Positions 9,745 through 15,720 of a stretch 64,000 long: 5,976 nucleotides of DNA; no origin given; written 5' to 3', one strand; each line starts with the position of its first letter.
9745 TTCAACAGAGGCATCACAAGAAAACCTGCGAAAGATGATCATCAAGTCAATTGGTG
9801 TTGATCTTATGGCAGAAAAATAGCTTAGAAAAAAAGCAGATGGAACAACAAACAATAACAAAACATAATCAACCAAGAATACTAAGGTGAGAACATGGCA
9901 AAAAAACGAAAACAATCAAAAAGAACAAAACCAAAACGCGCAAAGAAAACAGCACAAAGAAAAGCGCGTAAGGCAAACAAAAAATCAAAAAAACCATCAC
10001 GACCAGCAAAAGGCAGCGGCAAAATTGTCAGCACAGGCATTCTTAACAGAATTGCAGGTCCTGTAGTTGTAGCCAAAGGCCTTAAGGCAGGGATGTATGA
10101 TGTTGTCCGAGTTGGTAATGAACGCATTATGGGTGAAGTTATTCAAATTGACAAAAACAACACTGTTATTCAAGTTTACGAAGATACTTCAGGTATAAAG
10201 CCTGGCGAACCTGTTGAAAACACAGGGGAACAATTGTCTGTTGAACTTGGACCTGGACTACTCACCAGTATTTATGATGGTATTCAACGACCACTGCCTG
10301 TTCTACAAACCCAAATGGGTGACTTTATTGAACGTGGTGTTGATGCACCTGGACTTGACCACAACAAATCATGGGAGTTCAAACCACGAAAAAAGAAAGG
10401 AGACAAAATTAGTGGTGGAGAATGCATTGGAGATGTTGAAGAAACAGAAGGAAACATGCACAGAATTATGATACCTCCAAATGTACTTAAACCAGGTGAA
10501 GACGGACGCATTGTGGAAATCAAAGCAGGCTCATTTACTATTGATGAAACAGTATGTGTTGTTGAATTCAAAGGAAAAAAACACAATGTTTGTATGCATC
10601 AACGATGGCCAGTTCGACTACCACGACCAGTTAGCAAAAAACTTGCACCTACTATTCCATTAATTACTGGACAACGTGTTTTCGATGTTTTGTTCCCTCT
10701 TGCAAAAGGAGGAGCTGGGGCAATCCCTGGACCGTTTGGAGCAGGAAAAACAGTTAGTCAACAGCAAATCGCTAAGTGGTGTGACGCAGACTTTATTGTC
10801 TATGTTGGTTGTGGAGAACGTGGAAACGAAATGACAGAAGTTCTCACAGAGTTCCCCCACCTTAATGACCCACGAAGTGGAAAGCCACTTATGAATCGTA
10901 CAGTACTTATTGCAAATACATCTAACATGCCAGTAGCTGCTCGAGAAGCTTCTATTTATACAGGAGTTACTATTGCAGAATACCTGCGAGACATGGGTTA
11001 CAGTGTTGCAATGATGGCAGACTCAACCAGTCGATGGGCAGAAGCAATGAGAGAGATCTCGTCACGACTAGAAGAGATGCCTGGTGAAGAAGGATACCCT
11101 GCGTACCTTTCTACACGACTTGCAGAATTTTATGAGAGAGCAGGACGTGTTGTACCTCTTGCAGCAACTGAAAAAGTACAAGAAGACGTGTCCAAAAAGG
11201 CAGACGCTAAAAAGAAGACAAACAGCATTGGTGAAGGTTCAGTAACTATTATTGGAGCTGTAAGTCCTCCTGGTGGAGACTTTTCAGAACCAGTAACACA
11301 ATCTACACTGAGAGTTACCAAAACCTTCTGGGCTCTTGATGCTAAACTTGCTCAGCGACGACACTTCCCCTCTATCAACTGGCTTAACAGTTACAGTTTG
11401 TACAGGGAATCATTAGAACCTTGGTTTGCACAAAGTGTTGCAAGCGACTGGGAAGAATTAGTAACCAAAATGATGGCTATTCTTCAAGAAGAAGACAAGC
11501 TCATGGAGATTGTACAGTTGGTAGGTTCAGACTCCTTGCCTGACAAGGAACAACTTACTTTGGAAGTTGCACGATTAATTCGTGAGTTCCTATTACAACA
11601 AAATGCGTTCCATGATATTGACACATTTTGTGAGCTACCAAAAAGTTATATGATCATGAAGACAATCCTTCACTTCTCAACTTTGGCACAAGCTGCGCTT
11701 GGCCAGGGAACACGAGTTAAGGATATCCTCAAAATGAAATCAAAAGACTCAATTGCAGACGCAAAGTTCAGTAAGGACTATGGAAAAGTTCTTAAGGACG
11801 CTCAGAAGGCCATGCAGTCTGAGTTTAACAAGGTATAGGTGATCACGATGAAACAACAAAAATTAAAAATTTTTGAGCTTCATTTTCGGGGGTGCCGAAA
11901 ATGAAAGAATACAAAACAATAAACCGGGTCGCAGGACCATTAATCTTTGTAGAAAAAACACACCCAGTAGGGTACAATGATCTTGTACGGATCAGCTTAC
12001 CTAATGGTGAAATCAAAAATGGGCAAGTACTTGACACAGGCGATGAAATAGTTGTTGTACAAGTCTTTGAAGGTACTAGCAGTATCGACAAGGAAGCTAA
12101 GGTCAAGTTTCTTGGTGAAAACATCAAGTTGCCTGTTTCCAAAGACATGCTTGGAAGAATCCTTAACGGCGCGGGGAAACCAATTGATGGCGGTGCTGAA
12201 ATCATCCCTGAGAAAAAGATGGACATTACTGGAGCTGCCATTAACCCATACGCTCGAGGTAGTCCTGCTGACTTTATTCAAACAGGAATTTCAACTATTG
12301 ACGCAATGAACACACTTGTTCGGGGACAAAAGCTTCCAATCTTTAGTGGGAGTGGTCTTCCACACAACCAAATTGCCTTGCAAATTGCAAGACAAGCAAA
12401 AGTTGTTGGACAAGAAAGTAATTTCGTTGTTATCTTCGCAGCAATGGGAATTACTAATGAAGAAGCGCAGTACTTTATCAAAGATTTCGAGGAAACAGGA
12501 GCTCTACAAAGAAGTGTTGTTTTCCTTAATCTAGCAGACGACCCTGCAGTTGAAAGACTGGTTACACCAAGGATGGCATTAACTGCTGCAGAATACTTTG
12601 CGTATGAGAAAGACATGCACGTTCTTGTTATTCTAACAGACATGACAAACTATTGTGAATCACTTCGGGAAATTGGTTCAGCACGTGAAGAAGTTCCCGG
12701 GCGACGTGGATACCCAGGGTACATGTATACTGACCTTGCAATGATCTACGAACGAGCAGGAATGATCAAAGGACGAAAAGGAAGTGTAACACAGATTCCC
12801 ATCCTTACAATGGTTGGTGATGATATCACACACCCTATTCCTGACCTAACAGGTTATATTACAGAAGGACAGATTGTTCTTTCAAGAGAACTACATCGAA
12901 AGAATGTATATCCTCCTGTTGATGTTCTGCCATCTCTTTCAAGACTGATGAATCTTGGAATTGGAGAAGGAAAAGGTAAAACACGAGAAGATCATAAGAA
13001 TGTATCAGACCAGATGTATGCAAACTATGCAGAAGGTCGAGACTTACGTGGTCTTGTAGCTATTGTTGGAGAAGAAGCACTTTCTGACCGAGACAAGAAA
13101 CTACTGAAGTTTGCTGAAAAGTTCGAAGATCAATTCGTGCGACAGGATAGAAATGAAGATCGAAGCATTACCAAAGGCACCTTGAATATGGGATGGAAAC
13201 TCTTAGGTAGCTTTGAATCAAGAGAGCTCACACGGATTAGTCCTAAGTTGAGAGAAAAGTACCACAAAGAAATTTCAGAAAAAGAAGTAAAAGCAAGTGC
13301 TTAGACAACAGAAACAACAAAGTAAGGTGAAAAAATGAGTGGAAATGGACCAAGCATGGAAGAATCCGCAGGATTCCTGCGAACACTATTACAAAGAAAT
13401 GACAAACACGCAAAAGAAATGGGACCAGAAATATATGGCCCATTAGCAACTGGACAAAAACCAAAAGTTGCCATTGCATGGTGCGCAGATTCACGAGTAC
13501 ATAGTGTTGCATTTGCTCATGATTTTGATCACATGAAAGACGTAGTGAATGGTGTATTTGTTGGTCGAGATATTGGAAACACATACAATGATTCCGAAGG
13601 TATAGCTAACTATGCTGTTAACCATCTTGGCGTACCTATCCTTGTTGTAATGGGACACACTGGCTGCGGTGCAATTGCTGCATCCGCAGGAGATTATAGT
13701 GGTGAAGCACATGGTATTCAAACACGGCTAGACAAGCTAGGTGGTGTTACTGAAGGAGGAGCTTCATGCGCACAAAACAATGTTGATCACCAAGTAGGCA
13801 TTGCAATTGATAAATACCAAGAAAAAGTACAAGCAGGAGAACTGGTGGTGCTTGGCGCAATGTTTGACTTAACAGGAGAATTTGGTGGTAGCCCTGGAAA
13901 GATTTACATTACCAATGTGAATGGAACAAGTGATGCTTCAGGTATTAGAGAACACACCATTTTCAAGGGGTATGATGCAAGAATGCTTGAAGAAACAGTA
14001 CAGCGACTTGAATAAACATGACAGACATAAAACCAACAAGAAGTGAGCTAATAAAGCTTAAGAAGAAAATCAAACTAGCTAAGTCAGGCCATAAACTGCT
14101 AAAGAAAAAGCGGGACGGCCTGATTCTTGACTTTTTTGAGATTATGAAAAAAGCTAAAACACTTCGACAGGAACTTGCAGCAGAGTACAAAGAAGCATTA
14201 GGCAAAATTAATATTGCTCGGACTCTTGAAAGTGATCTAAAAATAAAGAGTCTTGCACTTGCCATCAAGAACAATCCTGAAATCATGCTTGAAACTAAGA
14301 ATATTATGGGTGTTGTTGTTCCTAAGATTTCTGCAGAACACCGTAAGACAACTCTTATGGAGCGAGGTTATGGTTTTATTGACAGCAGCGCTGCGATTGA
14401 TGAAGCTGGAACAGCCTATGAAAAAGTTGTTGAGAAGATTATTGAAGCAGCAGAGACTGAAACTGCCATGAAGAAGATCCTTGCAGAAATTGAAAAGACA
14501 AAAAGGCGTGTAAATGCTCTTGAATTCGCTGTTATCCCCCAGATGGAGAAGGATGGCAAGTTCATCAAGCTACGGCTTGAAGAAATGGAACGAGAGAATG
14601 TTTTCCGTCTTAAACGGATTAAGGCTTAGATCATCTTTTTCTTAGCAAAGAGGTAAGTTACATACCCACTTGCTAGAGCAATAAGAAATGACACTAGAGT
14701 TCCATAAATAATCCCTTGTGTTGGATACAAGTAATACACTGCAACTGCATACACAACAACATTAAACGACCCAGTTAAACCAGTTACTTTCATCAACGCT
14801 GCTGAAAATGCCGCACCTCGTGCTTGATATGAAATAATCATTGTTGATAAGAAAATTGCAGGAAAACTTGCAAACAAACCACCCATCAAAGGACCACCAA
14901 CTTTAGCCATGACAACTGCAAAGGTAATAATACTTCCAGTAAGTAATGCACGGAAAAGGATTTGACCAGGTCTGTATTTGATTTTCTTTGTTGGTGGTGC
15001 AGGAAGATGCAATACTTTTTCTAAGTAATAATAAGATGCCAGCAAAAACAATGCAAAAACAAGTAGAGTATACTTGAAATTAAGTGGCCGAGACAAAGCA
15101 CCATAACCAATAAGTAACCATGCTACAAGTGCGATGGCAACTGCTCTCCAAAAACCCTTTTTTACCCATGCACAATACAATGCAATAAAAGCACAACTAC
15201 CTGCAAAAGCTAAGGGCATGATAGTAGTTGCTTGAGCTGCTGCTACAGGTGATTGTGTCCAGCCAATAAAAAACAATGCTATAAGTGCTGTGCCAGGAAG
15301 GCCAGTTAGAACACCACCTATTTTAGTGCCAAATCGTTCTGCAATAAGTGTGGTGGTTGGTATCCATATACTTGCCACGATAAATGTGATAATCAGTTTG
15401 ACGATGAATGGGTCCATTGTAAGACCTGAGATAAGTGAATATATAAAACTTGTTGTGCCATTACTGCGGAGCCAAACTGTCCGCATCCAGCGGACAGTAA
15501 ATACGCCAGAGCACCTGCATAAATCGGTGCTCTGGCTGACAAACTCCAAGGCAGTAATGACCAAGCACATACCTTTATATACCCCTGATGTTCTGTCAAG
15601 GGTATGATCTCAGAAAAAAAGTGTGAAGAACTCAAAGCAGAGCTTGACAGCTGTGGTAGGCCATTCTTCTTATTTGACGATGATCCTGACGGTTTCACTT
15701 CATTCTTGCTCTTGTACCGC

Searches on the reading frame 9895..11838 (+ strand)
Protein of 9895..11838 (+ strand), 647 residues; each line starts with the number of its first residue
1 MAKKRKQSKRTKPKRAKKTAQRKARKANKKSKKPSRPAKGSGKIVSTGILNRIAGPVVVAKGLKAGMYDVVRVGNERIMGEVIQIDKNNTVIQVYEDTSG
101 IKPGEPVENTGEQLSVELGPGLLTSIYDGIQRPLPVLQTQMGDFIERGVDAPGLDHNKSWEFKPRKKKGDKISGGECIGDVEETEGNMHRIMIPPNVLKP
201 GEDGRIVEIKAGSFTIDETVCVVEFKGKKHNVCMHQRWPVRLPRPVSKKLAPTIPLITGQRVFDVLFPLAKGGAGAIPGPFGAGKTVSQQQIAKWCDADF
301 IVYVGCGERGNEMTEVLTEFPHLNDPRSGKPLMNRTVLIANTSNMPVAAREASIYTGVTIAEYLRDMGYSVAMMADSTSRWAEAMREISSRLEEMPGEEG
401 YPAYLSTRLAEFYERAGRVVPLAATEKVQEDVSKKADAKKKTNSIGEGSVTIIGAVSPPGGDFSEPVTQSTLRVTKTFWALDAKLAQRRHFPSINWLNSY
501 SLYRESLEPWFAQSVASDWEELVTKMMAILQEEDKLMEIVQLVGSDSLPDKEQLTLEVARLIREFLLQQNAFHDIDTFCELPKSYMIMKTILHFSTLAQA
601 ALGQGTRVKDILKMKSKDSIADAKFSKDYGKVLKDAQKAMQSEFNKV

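Call 7: search_protein_families(library=pfam, proteins=[window:9895-11838:+], max_evalue=0.01)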
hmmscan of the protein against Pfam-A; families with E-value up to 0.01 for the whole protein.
window:9895-11838:+ (647 aa): 5 families
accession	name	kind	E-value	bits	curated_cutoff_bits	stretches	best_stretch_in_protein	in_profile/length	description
PF00006.31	ATP-synt_ab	-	1.6e-71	240.8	29.5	1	259-501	1-213/213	ATP synthase alpha/beta family, nucleotide-binding domain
PF16886.11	ATP-synt_ab_Xtn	-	9.8e-27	93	25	1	152-241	2-88/88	ATPsynthase alpha/beta subunit barrel-sandwich domain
PF22919.1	ATP-synt_VA_C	-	2e-24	86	24.7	1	509-594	2-84/101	C-terminal domain of V and A type ATP synthase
PF02874.29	ATP-synt_ab_N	-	2.7e-15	57.1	20.9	1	52-111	3-69/69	ATP synthase alpha/beta family, beta-barrel domain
PF01551.29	Peptidase_M23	-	0.008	16.8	28.7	0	70-108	24-64/96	Peptidase family M23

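Call 17: find_related_loci(query=window:9895-11838:+, collection=genome_contigs, flank=2000)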
Query window:9895-11838:+ (647 aa) in genome_contigs; peptide patterns used: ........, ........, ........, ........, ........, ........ (x = any residue, [..] = any of these).
346 stretches matched a pattern; 266 encode a relative of the query (tblastn E <= 1e-3); the best 80 are kept; 80 distinct loci.
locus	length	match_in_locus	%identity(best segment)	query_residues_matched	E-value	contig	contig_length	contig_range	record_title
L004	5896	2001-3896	74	25-647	0e+0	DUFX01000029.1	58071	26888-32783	MAG TPA_asm: Candidatus Woesearchaeota archaeon isolate UBA10192 contig_55869, whole genome shotgun sequence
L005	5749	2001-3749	73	48-647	0e+0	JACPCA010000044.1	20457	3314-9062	MAG: Candidatus Woesearchaeota archaeon isolate NC_groundwater_271_Ag_S-0.2um_50_10 S5_GD2017_2_S2_scaffold_4403, whole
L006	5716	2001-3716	72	48-647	0e+0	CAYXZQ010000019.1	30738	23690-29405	MAG TPA_asm: uncultured Methanosarcinales archaeon isolate SRP214966_co3_191 genome assembly, contig: NODE_1621_length_3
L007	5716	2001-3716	72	48-647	0e+0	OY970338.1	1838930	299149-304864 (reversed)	MAG: uncultured Candidatus Woesearchaeota archaeon isolate MFD02416.bin.c.18 genome assembly, chromosome: 1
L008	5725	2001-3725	72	45-647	0e+0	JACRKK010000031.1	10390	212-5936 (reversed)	MAG: Candidatus Woesearchaeota archaeon isolate NC_groundwater_1853_Pr3_B-0.1um_45_12 SR-2_scaffold_141_632702, whole ge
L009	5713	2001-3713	71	48-647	0e+0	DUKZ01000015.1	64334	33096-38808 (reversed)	MAG TPA_asm: Candidatus Woesearchaeota archaeon isolate UBA9989 contig_14368, whole genome shotgun sequence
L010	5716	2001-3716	73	48-647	0e+0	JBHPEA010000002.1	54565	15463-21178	Nanoarchaeota archaeon isolate SAG AM-311-D13 NODE_2_length_54565_cov_27.724216, whole genome shotgun sequence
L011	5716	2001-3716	72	48-647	0e+0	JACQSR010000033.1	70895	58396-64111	MAG: Candidatus Woesearchaeota archaeon isolate NC_groundwater_1390_Ag_S-0.2um_45_88 S_p2_S4_coassembly_k141_3645155, wh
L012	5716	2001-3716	70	48-647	0e+0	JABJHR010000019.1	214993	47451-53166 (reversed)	MAG: Candidatus Woesearchaeota archaeon isolate SI074_bin25 k141_930504, whole genome shotgun sequence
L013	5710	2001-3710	70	47-644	0e+0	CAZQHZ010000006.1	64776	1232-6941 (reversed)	MAG TPA_asm: uncultured Methanosarcinales archaeon isolate SRP252850_co1_390 genome assembly, contig: NODE_509_length_64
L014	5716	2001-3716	71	48-647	0e+0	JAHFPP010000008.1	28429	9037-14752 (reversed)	MAG: Candidatus Woesearchaeota archaeon isolate nzgw53 NODE_2436_length_28430_cov_3.295454, whole genome shotgun sequenc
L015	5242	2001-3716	70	48-647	0e+0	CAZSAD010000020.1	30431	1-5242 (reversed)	MAG TPA_asm: uncultured Methanosarcinales archaeon isolate SRP062349_co5_133 genome assembly, contig: NODE_375_length_30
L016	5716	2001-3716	72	48-647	0e+0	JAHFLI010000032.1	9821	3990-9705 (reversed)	MAG: Candidatus Woesearchaeota archaeon isolate nzgw43 NODE_14353_length_9822_cov_2.491083, whole genome shotgun sequenc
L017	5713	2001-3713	70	48-647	0e+0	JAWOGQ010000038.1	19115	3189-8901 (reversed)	MAG: Candidatus Woesearchaeota archaeon isolate BLK6-3.bin.78 k191_277000, whole genome shotgun sequence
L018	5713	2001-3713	70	48-647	0e+0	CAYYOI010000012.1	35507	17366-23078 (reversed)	MAG TPA_asm: uncultured Methanosarcinales archaeon isolate SRP252850_co1_50 genome assembly, contig: NODE_1918_length_35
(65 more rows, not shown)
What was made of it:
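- Tried and rejected: The second scan was spent on AtpA to place the organism (call 17).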

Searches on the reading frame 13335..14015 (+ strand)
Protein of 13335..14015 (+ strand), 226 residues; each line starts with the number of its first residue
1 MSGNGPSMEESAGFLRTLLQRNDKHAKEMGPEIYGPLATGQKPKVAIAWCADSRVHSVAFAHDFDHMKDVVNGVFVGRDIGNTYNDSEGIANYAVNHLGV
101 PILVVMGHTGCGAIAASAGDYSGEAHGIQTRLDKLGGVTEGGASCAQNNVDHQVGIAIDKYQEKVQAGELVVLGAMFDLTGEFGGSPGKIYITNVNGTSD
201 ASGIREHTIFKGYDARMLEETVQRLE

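Call 60: search_protein_families(library=pfam, proteins=[window:13335-14015:+], max_evalue=0.001)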
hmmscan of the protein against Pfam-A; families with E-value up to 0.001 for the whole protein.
window:13335-14015:+ (226 aa): 1 family
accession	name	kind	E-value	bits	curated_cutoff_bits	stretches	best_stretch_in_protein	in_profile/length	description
PF00484.24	Pro_CA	-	9.8e-15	55.6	25.7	1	50-179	6-151/156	Carbonic anhydrase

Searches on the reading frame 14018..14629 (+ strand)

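Call 60: search_protein_families(library=pfam, proteins=[window:14018-14629:+], max_evalue=0.001)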
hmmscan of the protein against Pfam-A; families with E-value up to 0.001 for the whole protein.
window:14018-14629:+ (203 aa): 1 family
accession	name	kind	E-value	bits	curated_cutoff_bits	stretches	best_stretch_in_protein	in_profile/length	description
PF01813.22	ATP-synt_D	-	1.6e-57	195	25.7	1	10-203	1-196/196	ATP synthase subunit D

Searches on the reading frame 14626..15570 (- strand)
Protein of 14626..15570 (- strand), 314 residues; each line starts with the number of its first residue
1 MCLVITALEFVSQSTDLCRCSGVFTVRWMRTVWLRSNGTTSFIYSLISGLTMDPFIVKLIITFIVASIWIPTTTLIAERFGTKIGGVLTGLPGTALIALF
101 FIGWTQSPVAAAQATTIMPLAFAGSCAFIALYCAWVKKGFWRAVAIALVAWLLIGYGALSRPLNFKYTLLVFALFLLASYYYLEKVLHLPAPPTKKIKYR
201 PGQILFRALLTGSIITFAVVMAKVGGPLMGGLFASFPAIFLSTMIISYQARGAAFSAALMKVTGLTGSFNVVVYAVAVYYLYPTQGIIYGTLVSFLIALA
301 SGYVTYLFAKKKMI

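Call 22: search_protein_families(library=pfam, proteins=[window:14626-15570:-], max_evalue=0.001)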
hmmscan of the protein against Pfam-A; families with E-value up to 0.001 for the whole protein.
window:14626-15570:- (314 aa): 1 family
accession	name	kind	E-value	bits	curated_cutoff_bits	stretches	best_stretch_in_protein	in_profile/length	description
PF11345.13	DUF3147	-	2.4e-07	31.5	23.6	1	205-305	2-105/111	Protein of unknown function (DUF3147)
